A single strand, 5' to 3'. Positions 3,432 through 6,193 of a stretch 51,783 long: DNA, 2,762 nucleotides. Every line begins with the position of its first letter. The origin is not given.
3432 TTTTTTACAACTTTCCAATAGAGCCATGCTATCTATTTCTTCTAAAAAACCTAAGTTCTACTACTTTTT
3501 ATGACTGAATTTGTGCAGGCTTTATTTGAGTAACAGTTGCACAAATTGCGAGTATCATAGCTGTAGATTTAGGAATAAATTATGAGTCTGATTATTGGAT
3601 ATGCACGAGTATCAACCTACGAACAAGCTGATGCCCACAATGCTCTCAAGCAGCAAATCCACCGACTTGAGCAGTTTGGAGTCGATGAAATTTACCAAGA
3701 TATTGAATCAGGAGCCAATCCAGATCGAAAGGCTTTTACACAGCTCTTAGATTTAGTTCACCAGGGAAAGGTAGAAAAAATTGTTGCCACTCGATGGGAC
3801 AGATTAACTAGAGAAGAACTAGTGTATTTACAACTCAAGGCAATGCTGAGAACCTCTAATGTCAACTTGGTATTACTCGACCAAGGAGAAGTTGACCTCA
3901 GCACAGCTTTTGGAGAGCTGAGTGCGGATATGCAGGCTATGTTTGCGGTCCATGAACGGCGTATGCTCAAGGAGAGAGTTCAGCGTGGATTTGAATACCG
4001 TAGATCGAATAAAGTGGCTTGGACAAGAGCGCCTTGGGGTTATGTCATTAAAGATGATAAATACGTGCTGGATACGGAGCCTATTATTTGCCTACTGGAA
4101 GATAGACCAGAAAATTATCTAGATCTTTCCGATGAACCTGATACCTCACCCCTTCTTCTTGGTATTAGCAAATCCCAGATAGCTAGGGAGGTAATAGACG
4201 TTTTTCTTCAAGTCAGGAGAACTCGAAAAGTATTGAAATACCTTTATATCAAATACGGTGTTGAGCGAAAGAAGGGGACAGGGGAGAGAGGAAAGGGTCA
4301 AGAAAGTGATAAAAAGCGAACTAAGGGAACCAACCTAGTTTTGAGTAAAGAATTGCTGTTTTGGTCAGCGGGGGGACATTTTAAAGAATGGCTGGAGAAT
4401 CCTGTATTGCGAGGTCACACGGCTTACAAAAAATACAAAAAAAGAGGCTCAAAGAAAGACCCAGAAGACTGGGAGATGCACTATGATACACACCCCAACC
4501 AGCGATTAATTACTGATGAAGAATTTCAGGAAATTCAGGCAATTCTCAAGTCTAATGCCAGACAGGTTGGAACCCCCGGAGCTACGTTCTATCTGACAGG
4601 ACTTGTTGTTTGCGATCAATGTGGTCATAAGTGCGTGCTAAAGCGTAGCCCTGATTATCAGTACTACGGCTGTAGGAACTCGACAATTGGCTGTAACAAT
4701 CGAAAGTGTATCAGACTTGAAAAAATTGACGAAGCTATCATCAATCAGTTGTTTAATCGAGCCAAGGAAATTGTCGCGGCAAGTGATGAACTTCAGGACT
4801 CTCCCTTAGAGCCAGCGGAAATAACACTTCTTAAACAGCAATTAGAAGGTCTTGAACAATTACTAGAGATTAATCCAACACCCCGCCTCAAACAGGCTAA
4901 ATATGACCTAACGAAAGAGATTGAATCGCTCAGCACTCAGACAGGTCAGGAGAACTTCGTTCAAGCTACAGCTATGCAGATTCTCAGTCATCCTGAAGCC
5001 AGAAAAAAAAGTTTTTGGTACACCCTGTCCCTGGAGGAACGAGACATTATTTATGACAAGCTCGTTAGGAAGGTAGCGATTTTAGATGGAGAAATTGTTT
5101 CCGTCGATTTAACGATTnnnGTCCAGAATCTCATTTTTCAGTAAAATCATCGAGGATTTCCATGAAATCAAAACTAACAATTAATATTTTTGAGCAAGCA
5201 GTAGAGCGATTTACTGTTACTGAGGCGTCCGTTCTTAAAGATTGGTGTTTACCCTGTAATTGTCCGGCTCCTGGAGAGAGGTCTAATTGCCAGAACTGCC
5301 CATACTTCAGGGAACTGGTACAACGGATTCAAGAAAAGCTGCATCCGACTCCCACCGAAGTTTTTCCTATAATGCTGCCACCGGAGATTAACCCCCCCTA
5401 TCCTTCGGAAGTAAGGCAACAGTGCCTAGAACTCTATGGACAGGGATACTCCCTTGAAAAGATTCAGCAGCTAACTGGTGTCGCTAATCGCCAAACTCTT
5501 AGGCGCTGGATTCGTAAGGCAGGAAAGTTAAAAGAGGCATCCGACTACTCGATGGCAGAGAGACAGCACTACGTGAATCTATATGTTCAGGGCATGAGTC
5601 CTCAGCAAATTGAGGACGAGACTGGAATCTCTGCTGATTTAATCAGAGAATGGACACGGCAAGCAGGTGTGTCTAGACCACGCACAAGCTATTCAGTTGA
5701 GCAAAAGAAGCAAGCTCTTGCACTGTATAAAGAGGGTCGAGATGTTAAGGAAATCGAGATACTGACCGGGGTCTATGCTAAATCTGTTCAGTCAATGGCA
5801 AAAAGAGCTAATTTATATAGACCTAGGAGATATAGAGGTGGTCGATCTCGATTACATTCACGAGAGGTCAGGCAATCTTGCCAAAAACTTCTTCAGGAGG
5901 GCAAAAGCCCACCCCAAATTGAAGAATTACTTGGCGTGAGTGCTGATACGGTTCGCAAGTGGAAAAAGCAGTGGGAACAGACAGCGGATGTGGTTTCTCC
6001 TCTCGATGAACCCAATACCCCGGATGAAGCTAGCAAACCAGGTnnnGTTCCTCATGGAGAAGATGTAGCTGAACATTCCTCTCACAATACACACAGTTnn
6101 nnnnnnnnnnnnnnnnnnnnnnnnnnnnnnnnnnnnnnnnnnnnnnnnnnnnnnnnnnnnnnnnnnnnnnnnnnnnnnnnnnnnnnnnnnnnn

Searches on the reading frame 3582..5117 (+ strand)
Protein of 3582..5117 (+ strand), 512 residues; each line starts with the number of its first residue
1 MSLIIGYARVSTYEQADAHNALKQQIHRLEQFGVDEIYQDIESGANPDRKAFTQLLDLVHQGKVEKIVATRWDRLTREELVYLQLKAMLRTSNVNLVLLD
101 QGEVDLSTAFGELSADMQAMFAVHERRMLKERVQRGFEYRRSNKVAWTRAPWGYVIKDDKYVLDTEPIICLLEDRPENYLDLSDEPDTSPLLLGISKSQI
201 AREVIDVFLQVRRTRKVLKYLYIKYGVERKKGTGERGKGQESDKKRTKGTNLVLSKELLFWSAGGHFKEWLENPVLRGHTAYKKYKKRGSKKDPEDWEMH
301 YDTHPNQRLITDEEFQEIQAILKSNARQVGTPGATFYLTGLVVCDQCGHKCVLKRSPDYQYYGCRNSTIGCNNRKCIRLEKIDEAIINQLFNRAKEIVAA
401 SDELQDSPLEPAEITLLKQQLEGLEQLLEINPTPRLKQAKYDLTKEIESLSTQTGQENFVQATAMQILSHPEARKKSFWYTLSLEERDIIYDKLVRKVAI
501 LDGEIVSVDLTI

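Call 17: search_protein_families(library=pfam, proteins=[window:3582-5117:+], max_evalue=0.001)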
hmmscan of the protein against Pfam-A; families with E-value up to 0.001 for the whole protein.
window:3582-5117:+ (512 aa): 3 families
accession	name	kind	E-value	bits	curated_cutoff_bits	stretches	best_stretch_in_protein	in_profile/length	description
PF00239.26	Resolvase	-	1.9e-28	99.8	23.3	1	4-143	1-142/145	Resolvase, N terminal domain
PF07508.19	Recombinase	-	1.8e-11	44.6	21.1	1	197-325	3-102/102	Recombinase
PF13408.12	Zn_ribbon_recom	-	7e-08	33.2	25.3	1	338-390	2-57/58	Recombinase zinc beta ribbon domain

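Call 40: search_protein_families(library=padloc, proteins=[window:3582-5117:+], max_evalue=0.01)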
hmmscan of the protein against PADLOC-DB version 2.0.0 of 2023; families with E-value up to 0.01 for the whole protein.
window:3582-5117:+ (512 aa): 0 families

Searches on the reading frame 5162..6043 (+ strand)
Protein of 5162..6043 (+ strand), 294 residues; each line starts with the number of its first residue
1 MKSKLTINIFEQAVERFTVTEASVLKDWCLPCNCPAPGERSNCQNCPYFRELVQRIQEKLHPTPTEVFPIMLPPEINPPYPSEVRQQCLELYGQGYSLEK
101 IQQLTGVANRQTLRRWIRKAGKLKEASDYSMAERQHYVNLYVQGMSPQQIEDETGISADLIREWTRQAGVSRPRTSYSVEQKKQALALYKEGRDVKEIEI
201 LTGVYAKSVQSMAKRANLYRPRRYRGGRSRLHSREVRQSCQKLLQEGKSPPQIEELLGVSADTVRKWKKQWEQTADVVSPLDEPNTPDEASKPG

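Call 17: search_protein_families(library=pfam, proteins=[window:5162-6043:+], max_evalue=0.001)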
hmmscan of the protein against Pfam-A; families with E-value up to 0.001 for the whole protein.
window:5162-6043:+ (294 aa): 15 families
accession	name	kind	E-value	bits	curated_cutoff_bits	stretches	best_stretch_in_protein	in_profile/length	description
PF13384.12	HTH_23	-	3.6e-18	65.2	24.6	1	233-273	3-43/50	Homeodomain-like domain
PF06056.18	Terminase_5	-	3.2e-13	49.8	20.3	0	83-121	1-38/58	Putative ATPase subunit of terminase (gpP-like)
PF13518.12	HTH_28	-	4.1e-13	49.6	25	1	85-120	2-36/52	Helix-turn-helix domain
PF13551.12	HTH_29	-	3.4e-11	43.5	28.1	1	242-273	6-38/64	Winged helix-turn helix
PF18579.7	Raf1_HTH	-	2.9e-10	40.1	27.3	0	139-158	25-44/61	Rubisco accumulation factor 1 helix turn helix domain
PF08281.18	Sigma70_r4_2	-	6.9e-10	38.9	25.7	0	246-267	25-46/54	Sigma-70, region 4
PF01527.26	HTH_Tnp_1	-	4.4e-08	33.7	24.1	0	80-127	7-55/75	Transposase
PF02796.21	HTH_7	-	2.1e-06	28.2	23.8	0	87-115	13-40/45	Helix-turn-helix domain of resolvase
PF00376.29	MerR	-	9.2e-06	25.8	28.2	0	255-269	7-21/38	MerR family regulatory protein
PF12728.13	HTH_17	-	1.3e-05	25.8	27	0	96-126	2-30/51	Helix-turn-helix domain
PF14493.12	HTH_40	-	2.4e-05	25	27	0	242-265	7-30/89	Helix-turn-helix domain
PF13411.12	MerR_1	-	3e-05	24.5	21.6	0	145-175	1-31/69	MerR HTH family regulatory protein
PF08822.17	DUF1804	-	0.00016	22.1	29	0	232-274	3-46/164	Protein of unknown function (DUF1804)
PF07037.17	YfeC-like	-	0.00075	20.2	22.9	0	100-122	5-26/122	Transcription regulator YfeC-like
PF22919.1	ATP-synt_VA_C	-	0.00085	19.8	24.7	0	82-107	13-38/101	C-terminal domain of V and A type ATP synthase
